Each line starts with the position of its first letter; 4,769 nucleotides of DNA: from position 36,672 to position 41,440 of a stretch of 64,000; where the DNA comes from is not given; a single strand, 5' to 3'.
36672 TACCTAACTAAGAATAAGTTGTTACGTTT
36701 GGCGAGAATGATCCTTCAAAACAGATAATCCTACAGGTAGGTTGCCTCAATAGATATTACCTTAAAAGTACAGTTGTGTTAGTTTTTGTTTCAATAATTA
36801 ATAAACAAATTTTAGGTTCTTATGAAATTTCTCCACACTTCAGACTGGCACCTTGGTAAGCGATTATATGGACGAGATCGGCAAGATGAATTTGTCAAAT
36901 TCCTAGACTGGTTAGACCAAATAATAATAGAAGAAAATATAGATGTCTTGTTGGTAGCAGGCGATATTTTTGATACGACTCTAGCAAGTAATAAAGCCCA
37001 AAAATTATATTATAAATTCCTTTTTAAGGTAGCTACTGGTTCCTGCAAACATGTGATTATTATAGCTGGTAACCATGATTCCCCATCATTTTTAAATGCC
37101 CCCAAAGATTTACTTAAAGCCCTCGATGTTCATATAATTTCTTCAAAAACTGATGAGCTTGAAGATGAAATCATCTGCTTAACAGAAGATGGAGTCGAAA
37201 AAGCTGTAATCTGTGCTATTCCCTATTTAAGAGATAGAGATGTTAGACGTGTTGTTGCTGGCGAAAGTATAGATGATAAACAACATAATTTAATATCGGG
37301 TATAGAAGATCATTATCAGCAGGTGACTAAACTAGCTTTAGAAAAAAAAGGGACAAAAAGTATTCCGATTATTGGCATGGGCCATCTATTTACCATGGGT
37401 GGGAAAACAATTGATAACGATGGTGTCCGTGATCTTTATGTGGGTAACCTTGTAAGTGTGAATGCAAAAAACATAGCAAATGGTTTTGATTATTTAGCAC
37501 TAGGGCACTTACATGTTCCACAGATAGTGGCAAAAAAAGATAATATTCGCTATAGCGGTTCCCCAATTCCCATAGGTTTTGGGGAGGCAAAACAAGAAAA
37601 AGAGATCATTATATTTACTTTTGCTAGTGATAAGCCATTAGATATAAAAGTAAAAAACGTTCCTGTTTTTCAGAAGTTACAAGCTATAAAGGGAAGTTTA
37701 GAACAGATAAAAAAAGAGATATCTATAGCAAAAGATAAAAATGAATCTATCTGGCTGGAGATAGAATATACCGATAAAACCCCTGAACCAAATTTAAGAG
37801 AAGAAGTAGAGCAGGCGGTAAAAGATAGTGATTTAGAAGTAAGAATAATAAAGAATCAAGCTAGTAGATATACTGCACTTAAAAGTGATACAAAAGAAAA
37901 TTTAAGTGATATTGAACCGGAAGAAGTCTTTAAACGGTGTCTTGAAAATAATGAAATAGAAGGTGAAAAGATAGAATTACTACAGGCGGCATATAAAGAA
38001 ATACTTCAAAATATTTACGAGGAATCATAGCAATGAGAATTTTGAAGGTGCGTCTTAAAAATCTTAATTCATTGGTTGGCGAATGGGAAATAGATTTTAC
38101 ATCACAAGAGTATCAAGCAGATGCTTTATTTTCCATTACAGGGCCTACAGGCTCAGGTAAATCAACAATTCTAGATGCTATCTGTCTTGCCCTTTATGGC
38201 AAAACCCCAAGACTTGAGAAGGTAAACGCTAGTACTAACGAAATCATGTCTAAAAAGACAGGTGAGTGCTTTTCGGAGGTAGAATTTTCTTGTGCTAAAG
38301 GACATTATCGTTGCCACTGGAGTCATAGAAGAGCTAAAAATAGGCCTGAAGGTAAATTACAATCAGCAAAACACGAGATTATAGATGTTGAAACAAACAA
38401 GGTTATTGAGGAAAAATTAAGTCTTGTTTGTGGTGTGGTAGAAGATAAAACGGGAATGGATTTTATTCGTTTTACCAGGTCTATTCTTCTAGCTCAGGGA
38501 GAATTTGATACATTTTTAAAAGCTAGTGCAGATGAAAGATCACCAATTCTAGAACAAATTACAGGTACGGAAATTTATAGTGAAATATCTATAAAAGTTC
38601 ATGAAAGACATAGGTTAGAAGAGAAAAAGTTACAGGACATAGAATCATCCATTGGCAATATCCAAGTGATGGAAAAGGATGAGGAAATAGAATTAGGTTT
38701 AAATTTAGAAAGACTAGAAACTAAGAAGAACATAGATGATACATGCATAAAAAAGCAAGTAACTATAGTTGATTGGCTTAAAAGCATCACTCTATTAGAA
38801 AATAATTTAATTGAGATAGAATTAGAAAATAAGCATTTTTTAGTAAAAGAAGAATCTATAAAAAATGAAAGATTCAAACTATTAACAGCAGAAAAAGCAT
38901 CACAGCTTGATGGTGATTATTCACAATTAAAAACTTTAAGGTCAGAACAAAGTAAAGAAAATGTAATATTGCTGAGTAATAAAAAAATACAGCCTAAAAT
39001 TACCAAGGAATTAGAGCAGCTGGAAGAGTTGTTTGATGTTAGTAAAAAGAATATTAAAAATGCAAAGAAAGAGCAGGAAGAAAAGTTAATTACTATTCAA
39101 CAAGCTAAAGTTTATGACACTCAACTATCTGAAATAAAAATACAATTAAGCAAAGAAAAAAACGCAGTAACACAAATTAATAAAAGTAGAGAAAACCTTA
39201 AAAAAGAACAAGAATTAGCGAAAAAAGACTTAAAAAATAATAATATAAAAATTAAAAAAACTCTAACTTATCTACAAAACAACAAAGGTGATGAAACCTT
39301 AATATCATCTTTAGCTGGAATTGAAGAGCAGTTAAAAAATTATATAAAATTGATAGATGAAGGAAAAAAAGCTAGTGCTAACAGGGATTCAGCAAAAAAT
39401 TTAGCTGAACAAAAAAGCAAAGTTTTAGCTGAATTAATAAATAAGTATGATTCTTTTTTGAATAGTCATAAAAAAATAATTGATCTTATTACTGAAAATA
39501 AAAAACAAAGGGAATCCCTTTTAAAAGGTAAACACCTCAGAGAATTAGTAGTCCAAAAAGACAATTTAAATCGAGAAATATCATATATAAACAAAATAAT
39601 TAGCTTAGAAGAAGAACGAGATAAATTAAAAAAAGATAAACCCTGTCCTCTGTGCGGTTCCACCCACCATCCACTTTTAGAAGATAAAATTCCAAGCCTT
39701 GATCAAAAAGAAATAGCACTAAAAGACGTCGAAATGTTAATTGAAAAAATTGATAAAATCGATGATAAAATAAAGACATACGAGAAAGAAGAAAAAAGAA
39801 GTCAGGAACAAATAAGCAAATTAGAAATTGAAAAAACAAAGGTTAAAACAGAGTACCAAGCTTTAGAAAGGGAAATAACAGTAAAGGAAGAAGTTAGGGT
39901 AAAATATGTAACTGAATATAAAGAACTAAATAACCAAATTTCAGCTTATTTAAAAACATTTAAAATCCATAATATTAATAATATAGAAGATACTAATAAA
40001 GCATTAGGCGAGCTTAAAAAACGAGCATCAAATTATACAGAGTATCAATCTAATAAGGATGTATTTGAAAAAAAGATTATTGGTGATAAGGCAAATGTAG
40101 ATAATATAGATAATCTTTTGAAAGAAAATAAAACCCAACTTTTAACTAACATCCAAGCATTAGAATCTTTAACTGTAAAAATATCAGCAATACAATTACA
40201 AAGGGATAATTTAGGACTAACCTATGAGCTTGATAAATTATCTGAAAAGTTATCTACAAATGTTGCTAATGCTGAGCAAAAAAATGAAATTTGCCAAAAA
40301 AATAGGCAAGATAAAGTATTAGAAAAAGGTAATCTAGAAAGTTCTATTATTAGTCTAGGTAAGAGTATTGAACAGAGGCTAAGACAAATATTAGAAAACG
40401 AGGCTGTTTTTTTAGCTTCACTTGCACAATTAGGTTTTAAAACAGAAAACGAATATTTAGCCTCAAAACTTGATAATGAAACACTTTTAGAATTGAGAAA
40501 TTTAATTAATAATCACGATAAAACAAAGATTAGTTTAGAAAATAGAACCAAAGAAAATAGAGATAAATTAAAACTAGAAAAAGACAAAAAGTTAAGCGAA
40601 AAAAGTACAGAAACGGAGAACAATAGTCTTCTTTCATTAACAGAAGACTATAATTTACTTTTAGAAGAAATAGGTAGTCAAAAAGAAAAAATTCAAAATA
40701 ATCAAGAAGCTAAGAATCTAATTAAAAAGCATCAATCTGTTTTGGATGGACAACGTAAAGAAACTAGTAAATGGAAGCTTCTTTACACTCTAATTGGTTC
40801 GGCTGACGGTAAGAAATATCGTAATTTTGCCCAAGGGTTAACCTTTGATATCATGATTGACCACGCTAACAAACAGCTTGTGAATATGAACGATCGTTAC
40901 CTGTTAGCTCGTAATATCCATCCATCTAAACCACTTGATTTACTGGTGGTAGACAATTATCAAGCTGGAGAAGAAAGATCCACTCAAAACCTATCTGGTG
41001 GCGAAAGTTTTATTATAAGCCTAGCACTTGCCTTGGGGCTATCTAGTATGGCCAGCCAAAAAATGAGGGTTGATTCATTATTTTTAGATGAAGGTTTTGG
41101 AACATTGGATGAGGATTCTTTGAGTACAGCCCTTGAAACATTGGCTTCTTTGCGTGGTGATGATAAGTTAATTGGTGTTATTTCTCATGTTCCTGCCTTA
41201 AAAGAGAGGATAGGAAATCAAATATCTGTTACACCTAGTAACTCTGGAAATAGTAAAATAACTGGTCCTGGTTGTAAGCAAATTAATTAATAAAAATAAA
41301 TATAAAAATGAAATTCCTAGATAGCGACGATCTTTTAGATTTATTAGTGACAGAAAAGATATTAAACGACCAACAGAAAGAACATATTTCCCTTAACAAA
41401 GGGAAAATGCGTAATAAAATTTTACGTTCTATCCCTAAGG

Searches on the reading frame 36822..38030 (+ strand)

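Call 64: search_protein_families(library=pfam, proteins=[window:36822-38030:+], max_evalue=0.001)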
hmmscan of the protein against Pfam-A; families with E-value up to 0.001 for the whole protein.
window:36822-38030:+ (402 aa): 3 families
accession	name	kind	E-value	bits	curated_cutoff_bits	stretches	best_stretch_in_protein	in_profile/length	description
PF12320.13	SbcD_C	-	1.8e-18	67.2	24.4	1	282-376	1-92/94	Type 5 capsule protein repressor C-terminal domain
PF00149.33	Metallophos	-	8.8e-16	59.3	21.5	1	1-233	1-191/191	Calcineurin-like phosphoesterase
PF12850.12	Metallophos_2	-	0.00019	21.9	27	0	1-237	1-123/154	Calcineurin-like phosphoesterase superfamily domain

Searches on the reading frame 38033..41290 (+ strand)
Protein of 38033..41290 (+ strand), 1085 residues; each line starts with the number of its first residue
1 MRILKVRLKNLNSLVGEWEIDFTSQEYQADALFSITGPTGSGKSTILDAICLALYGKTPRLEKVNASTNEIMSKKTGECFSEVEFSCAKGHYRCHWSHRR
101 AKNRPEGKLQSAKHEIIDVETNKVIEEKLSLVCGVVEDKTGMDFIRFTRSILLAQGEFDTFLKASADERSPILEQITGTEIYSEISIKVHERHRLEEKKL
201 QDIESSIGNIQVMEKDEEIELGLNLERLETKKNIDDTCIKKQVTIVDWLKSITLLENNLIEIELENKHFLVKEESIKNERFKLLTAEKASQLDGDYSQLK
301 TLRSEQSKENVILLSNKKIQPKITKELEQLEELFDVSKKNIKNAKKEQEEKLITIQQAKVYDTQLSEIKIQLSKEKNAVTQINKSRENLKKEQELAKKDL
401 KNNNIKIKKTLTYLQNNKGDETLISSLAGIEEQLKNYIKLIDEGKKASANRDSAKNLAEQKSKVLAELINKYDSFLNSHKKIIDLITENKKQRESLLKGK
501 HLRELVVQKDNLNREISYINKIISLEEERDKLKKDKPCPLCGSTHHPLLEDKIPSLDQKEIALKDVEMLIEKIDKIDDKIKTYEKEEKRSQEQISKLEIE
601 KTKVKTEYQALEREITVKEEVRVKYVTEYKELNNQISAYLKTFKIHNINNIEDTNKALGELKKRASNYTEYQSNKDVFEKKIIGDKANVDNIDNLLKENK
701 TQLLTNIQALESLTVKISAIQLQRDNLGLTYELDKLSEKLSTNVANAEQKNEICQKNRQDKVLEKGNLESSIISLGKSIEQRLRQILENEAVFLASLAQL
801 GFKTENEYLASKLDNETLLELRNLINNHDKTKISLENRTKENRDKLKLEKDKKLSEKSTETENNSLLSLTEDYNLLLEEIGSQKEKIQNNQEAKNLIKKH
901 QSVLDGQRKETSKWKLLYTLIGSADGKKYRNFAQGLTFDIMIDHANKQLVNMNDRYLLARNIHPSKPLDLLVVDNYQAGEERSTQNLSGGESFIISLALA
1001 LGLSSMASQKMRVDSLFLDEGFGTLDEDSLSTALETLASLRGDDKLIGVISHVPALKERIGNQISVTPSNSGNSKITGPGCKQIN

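Call 64: search_protein_families(library=pfam, proteins=[window:38033-41290:+], max_evalue=0.001)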
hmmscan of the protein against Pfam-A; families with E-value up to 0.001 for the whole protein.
window:38033-41290:+ (1085 aa): 4 families
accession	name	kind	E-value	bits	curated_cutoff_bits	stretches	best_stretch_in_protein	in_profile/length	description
PF13476.12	AAA_23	-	1.7e-26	94.5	27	1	5-208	1-194/201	AAA domain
PF13558.12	SbcC_Walker_B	-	5.4e-11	43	27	1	981-1038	27-89/90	SbcC/RAD50-like, Walker B motif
PF13555.12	AAA_29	-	7.8e-08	32.4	27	1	27-67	17-57/61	P-loop containing region of AAA domain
PF25199.1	nSTAND_NTPase5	-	0.00049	20.4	34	0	24-55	35-66/145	Novel STAND NTPase 5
